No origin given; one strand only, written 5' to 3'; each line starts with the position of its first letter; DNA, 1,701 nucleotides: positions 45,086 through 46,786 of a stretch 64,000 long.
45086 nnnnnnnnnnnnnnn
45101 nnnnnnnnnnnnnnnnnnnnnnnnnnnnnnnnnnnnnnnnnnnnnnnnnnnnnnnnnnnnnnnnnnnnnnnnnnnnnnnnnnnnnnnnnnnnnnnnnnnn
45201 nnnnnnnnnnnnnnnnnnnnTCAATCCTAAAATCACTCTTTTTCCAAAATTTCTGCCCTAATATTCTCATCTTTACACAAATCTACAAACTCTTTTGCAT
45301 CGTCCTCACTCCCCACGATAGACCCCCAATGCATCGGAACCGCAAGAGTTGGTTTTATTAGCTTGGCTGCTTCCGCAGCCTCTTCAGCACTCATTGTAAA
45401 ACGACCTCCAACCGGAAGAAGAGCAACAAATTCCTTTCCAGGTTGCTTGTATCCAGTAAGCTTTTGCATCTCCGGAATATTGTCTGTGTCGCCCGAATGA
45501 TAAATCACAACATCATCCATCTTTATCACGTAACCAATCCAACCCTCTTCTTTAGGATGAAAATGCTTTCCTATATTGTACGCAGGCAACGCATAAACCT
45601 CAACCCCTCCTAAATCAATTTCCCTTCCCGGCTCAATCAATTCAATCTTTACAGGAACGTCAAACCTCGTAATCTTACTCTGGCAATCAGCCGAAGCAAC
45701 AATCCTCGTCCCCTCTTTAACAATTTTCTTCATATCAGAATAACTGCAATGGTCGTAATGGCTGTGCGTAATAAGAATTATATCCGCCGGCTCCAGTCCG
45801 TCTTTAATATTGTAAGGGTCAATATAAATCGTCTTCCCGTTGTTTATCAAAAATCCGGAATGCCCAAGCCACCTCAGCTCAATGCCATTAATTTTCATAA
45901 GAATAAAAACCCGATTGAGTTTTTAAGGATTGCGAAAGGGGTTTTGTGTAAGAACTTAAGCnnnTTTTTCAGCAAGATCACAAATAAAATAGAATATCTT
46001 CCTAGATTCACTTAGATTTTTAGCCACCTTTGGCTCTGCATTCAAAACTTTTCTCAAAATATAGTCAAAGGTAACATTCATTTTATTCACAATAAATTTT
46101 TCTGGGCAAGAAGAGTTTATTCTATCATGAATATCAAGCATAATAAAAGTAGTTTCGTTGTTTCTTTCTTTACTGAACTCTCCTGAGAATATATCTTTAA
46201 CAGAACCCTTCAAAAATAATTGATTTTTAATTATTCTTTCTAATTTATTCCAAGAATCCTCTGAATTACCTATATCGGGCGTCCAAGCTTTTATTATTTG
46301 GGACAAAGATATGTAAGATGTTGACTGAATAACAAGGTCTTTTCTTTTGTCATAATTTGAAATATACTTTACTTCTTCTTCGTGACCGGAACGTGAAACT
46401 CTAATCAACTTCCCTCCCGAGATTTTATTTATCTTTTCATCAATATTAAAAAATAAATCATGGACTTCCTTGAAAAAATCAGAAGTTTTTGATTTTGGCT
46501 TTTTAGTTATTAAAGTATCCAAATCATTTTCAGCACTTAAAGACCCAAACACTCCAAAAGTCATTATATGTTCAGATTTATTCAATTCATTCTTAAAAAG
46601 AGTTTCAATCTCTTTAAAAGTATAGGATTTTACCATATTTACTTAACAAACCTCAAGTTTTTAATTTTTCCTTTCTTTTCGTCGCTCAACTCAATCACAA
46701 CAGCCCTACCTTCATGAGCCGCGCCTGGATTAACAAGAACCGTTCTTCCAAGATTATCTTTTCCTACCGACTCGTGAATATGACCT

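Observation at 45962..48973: Tandemly duplicated, translationally coupled metallophosphoesterase + Pol-beta nucleotidyltransferase modules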

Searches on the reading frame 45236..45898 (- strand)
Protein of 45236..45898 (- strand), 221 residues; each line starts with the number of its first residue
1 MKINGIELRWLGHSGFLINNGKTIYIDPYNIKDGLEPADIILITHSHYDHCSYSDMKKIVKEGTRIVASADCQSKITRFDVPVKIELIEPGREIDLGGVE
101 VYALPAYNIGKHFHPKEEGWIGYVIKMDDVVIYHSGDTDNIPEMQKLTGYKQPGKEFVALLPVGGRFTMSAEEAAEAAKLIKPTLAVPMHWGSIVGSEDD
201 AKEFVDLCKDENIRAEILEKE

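Call 3: search_protein_families(library=pfam, proteins=[window:45236-45898:-], max_evalue=0.1)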
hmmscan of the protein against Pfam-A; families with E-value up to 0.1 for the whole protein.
window:45236-45898:- (221 aa): 3 families
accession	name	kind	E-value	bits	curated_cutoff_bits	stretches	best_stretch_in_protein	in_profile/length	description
PF13483.12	Lactamase_B_3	-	1.2e-29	103.8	24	1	7-190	1-160/160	Beta-lactamase superfamily domain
PF12706.13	Lactamase_B_2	-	1.1e-22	81.1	27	1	28-191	21-200/200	Beta-lactamase superfamily domain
PF00753.33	Lactamase_B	-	0.0011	19.4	22.7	1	28-51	34-57/196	Metallo-beta-lactamase superfamily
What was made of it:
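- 45233..45898 (-): Context: MBL-fold hydrolase (Lactamase_B_3, UPF0173-like). It is a conserved syntenic neighbour of the MPE and probably has its own promoter. Pfam 1.2e-29 (call 3).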

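Call 5: search_protein_families(library=ncbifam, proteins=[window:45236-45898:-], max_evalue=0.1)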
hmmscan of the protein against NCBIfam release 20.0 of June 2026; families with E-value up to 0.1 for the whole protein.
window:45236-45898:- (221 aa): 8 families
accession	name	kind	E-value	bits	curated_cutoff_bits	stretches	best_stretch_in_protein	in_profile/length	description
NF001911.0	PRK00685.1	equivalog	2.7e-35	121.9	144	1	7-219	2-221/228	metal-dependent hydrolase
NF008688.0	PRK11709.1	equivalog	7.1e-07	28.4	306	1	23-108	99-184/355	L-ascorbate 6-phosphate lactonase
TIGR04122.1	Xnuc_lig_assoc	equivalog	0.0067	15.3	325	1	23-106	15-85/326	ligase-associated DNA damage response exonuclease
NF012229.1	bla_class_B_core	domain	0.026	14.7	100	1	37-78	51-90/139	metallo-beta-lactamase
NF000469.2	CAR_gen_B3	exception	0.028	13.4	500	1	30-57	102-132/311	CAR family subclass B3 metallo-beta-lactamase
NF002553.0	PRK02113.1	equivalog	0.065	12.6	386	1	30-59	59-89/252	MBL fold metallo-hydrolase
TIGR02079.1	THD1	equivalog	0.069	11.9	440.55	0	145-209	101-166/410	threonine ammonia-lyase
TIGR03413.1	GSH_gloB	equivalog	0.073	12.4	200.8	1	39-84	45-87/248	hydroxyacylglutathione hydrolase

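Call 6: search_protein_families(library=padloc, proteins=[window:45236-45898:-], max_evalue=0.1)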
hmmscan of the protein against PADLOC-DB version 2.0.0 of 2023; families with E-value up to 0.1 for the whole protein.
window:45236-45898:- (221 aa): 0 families

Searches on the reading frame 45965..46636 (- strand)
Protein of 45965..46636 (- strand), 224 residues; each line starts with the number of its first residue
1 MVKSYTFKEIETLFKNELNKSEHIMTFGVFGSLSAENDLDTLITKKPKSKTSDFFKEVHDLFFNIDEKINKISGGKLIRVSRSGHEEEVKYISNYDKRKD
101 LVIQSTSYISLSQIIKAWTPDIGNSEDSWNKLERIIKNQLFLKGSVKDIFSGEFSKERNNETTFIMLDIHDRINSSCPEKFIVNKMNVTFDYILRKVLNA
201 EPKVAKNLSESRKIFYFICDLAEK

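Call 3: search_protein_families(library=pfam, proteins=[window:45965-46636:-], max_evalue=0.1)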
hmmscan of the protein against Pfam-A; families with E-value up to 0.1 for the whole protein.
window:45965-46636:- (224 aa): 0 families

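Call 5: search_protein_families(library=ncbifam, proteins=[window:45965-46636:-], max_evalue=0.1)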
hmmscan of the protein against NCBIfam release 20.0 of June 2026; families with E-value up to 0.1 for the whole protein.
window:45965-46636:- (224 aa): 0 families

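Call 6: search_protein_families(library=padloc, proteins=[window:45965-46636:-], max_evalue=0.1)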
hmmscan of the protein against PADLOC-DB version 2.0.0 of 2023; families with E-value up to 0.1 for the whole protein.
window:45965-46636:- (224 aa): 0 families

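Call 20: find_homologous_proteins(query=window:45965-46636:-, max_evalue=0.001)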
Query window:45965-46636:- (224 aa): 10 proteins with E <= 0.001 among 196 candidates.
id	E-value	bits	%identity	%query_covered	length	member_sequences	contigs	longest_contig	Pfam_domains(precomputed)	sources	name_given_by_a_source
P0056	2.5e-140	483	100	100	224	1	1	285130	-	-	-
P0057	4.7e-70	254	56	100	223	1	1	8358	-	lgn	-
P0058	1.3e-67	246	55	100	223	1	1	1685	-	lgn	-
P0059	9.2e-67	243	54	100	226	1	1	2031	-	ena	-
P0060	2.1e-66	242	54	100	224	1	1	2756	-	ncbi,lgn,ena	-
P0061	1.1e-49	187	47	100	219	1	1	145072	-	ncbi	-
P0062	7.0e-48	181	44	100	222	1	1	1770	-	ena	-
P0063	7.8e-44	168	43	99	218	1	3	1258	-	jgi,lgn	-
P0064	7.3e-41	158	41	100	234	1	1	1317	-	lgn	-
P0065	8.2e-22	96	43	63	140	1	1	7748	-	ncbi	-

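Call 23: search_protein_families(library=pfam, alignment_id=A3, max_evalue=1)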
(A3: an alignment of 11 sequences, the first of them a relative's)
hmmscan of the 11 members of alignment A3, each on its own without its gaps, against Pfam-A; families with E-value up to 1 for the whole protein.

A. member 1, P0056 (224 aa): 0 families

B. families by the number of members that match (of 11 scanned): 12 families
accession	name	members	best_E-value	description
PF14356.11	DUF4403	2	0.032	Domain of unknown function (DUF4403)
PF17641.8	ASPRs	1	0.016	Ancylostoma-associated secreted protein related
PF20374.3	DUF6669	1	0.02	Family of unknown function (DUF6669)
PF21938.1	CAP_N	1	0.028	CAP, N-terminal domain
PF11178.13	DUF2963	1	0.037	Protein of unknown function (DUF2963)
PF19240.4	DUF5890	1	0.044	Family of unknown function (DUF5890)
PF02561.19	FliS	1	0.14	Flagellar protein FliS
PF24064.2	HTH_NPRL3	1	0.14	GATOR1 complex protein NPRL3, C-terminal HTH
PF18514.6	MDY2_C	1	0.2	Ubiquitin-like protein MDY2, C-terminal domain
PF14908.11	HU-CCDC81_euk_1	1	0.2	CCDC81 eukaryotic HU domain 1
PF17347.7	DUF5377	1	0.32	Family of unknown function (DUF5377)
PF17029.10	DUF5100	1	0.39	Domain of unknown function (DUF5100)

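Call 24: search_solved_structures(query=A3, max_evalue=10, show_alignments=2)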
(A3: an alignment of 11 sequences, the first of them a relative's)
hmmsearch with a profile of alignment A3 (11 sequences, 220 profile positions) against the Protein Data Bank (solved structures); distinct sequences matched with E-value up to 10: 2.
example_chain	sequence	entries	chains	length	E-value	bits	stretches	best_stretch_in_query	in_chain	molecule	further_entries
1wmq_A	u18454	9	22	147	0.55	13.2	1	15-69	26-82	Hut operon positive regulatory protein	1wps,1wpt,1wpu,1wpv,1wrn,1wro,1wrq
1vea_A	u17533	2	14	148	0.55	13.2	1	15-69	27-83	Hut operon positive regulatory protein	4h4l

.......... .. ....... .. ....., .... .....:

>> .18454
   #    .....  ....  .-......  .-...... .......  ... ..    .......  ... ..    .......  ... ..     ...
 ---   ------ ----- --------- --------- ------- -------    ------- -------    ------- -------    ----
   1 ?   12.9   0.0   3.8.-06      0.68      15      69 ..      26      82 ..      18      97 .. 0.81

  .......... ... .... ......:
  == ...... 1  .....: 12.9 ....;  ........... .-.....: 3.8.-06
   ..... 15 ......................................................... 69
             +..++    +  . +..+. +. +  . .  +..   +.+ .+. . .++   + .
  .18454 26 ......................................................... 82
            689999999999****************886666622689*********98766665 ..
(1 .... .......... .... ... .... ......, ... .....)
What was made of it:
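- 45962..46636 (-): NT1. A 224-aa protein of a second small DPANN family. It is NTase-like, with an invariant G-S...D-x-D, and has a helical C-terminal half. It probably lacks the third catalytic carboxylate. There are no Pfam or PDB sequence hits (calls 3, 23, 24).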

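Call 36: predict_structure(alignment_id=A4)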
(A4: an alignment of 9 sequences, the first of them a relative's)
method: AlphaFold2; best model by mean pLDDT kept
length: 224 residues; sequences in the alignment: 9
mean_pLDDT: 88.6   pTM: 0.89
mean pLDDT of the five models: 88.6, 87.5, 74.3, 54.7, 47.4
residues with pLDDT >= 90: 133; 70-90: 74; 50-70: 13; < 50: 4
segments of 3 or more residues with pLDDT < 50: 34-36
pLDDT, mean of each block of 10 residues (from residue 1): 73 94 93 58 95 98 93 88 79 89 91 86 71 87 94 90 91 91 95 97 97 98 94
secondary structure, 60 per line:
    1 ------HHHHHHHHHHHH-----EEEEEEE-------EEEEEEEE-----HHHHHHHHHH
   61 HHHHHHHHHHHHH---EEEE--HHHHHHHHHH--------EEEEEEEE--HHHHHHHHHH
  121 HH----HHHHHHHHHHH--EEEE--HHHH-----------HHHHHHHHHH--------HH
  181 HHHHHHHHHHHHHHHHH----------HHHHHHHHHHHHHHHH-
elements in order: H7-18 E24-30 E38-45 H51-73 E77-80 H83-92 E101-108 H111-122 H127-137 E140-143 H146-149 H161-170 H179-197 H208-223

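Call 39: fold_search(model_id=the predicted structure, library=pdb)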
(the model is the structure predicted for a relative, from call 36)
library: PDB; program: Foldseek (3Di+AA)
matches with E <= 10: 494; with E <= 0.001: 0
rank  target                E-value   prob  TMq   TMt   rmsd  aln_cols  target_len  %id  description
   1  6sxj                  1.0e-02  0.69  0.30  0.28  15.1       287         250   11  Crystal structure of spectinomycin adenyltransferase AAD(9) from Enterococcus faecialis (released 2020-04-15)
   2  7ae9_H                1.1e-02  0.87  0.22  0.32   8.5       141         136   14  Crystal structure of mono-AMPylated HEPN(R46E) toxin in complex with MNT antitoxin (released 2020-12-30)
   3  7ae9_G                1.1e-02  0.96  0.27  0.38   6.6       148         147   15  Crystal structure of mono-AMPylated HEPN(R46E) toxin in complex with MNT antitoxin (released 2020-12-30)
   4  7ae2_B                1.4e-02  0.77  0.27  0.38  12.8       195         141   13  Crystal structure of HEPN(H107A-Y109F) toxin in complex with MNT antitoxin (released 2020-12-30)
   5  7ae9_E                2.7e-02  0.51  0.22  0.30  10.9       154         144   15  Crystal structure of mono-AMPylated HEPN(R46E) toxin in complex with MNT antitoxin (released 2020-12-30)
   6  7ae9_F                6.2e-02  0.72  0.25  0.37   9.0       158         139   13  Crystal structure of mono-AMPylated HEPN(R46E) toxin in complex with MNT antitoxin (released 2020-12-30)
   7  8xeh_E                8.3e-02  0.90  0.29  0.56   5.9       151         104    9  Crystal structure of HEPN-MNT complex (released 2024-12-18)
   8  6ig2_C                8.3e-02  0.21  0.26  0.22  18.1       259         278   12  Structure of mitochondrial CDP-DAG synthase Tam41 complexed with CTP, delta 74, F240A (released 2019-07-10)
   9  6ig4_A                8.3e-02  0.16  0.24  0.20  16.3       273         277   11  Structure of mitochondrial CDP-DAG synthase Tam41, delta 74 (released 2019-07-10)
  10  8xeo_B                8.8e-02  0.90  0.29  0.57   5.8       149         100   11  Crystal structure of MNT antitoxin (released 2024-12-18)
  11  3jyy_A                1.3e-01  0.16  0.23  0.20  15.6       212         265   13  SeMet LinB complexed with PPi (released 2009-11-03)
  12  3jyy_B                1.5e-01  0.20  0.28  0.25  15.5       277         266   12  SeMet LinB complexed with PPi (released 2009-11-03)
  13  8xeo_A                1.6e-01  0.80  0.28  0.55   5.8       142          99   10  Crystal structure of MNT antitoxin (released 2024-12-18)
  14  6m6v_A                1.6e-01  0.72  0.26  0.43   5.6       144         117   10  Crystal structure the toxin-antitoxin MntA-HepT (released 2020-09-30)
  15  7bxo_E                1.7e-01  0.63  0.25  0.39   6.1       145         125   10  Crystal structure of the toxin-antitoxin with AMP-PNP (released 2020-09-30)
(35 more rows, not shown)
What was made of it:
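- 45962..46636 (-): Foldseek hits are weak (E 1e-2, TM about 0.3) but of the same kind: AAD(9) and MNT (call 39).
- On Pol-beta-type nucleotidyltransferase superfamily: NT1: Foldseek hits are of the right kind but weak (E 1e-2, TM about 0.3; call 39).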

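Call 75: find_related_loci(query=A3, collection=genome_contigs, flank=4000)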
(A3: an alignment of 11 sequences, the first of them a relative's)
Query A3 (224 aa) in genome_contigs; peptide patterns used: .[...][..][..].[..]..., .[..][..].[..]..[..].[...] (x = any residue, [..] = any of these).
149 stretches matched a pattern; 15 encode a relative of the query (tblastn E <= 1e-3); 15 distinct loci.
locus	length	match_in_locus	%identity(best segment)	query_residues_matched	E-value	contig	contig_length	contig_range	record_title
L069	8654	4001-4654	43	1-223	7e-50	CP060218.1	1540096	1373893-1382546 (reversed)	MAG: Candidatus Woesearchaeota archaeon isolate HK-STAS-Nano-1 chromosome, complete genome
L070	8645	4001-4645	41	3-224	1e-45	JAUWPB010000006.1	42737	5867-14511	MAG: Nanoarchaeota archaeon isolate CSMAG_2465 CSMAG_2465_k141_1136818_length_42737_cov_47.9757, whole genome shotgun se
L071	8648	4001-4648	42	1-223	3e-44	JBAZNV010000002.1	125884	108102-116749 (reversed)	MAG: Candidatus Pacearchaeota archaeon isolate SO_2017_LW4_79 scaffold_449_c1_LW137-91_2017, whole genome shotgun sequen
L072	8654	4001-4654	38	1-224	1e-42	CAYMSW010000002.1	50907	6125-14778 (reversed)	MAG TPA_asm: Candidatus Woesearchaeota archaeon isolate SRP077602_co7_458 genome assembly, contig: NODE_2927_length_5090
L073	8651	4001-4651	39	1-223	2e-42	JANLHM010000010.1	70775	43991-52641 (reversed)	MAG: Nanoarchaeota archaeon isolate P6-17 k99_268396, whole genome shotgun sequence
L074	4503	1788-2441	35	3-224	3e-40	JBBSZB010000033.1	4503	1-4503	MAG: Nanoarchaeota archaeon isolate H51-bin106_1 H51_bin106_1_000000000033, whole genome shotgun sequence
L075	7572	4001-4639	36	6-224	2e-38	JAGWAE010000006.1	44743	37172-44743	Candidatus Woesearchaeota archaeon isolate RIFOXYA1_FULL_30_10 rifoxya1_full_scaffold_382, whole genome shotgun sequence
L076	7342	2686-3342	35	2-224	2e-38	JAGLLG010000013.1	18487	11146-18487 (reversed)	MAG: Candidatus Pacearchaeota archaeon isolate RS_5_10 ROV157_5.bin.10.fa_13, whole genome shotgun sequence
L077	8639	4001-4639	40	1-216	5e-38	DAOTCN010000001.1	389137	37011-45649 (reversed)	MAG TPA_asm: Candidatus Paceibacterota bacterium isolate AMR_MDS_3180 NODE_13_length_389137_cov_9.135789, whole genome s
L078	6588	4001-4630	36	9-224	2e-37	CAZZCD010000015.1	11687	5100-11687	MAG TPA_asm: Candidatus Woesearchaeota archaeon isolate SRP068000_co1_158 genome assembly, contig: NODE_9943_length_1168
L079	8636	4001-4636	37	5-221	4e-37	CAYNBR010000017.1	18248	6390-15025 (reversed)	MAG TPA_asm: Candidatus Woesearchaeota archaeon isolate ERP125453_co2_375 genome assembly, contig: NODE_1024_length_1824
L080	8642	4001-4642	40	1-219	3e-37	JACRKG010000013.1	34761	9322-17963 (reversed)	MAG: Candidatus Woesearchaeota archaeon isolate NC_groundwater_1849_Pr3_B-0.1um_32_19 SR-2_scaffold_141_464125, whole ge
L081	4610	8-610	38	13-220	4e-36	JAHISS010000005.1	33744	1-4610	MAG: Nanoarchaeota archaeon isolate MM_PC_MetaG.mb.185 MM_PC_MetaG.mb.185_k141_51582, whole genome shotgun sequence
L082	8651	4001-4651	37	2-224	3e-35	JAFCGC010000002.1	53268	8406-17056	Candidatus Pacearchaeota archaeon isolate Meg22_46_Bin_244 Meg22_46_Bin_244_scaffold_348, whole genome shotgun sequence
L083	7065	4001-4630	33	10-224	1e-30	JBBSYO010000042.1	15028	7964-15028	MAG: Nanoarchaeota archaeon isolate H52-bin126_1 H52_bin126_1_000000000042, whole genome shotgun sequence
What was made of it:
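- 45962..46636 (-): 10 homologs by word-index search and 15 species-level loci (calls 20, 75).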

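Call 86: search_protein_families(library=phrogs, proteins=[window:45965-46636:-], max_evalue=0.01)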
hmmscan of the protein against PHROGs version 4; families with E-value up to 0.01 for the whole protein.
window:45965-46636:- (224 aa): 0 families

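Call 97: search_protein_families(library=pfam, proteins=[L073:4669-5952:+, L073:2704-3996:+, L077:2677-3960:+], max_evalue=0.001)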
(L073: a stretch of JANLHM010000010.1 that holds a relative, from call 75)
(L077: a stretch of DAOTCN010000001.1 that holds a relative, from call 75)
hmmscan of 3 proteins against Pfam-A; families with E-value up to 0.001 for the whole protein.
L073:4669-5952:+ (428 aa): 2 families
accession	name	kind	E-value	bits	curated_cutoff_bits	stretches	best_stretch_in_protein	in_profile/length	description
PF00152.25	tRNA-synt_2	-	1e-67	228.9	25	1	109-422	2-307/308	tRNA synthetases class II (D, K and N)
PF01336.31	tRNA_anti-codon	-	7.9e-15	55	27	1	17-95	1-75/75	OB-fold nucleic acid binding domain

L073:2704-3996:+ (431 aa): 2 families
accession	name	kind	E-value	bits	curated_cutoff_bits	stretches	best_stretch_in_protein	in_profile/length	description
PF00152.25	tRNA-synt_2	-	3.4e-80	269.8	25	1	115-424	4-306/308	tRNA synthetases class II (D, K and N)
PF01336.31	tRNA_anti-codon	-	9.6e-12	45.1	27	1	16-94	1-75/75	OB-fold nucleic acid binding domain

L077:2677-3960:+ (428 aa): 3 families
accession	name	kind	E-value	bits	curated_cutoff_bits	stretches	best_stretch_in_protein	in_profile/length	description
PF00152.25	tRNA-synt_2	-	5.9e-72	242.8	25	1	116-422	4-307/308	tRNA synthetases class II (D, K and N)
PF01336.31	tRNA_anti-codon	-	1.8e-14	53.9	27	1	17-95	2-75/75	OB-fold nucleic acid binding domain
PF01409.25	tRNA-synt_2d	-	7.9e-05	22.7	19.8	0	394-416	213-235/246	tRNA synthetases class II core domain (F)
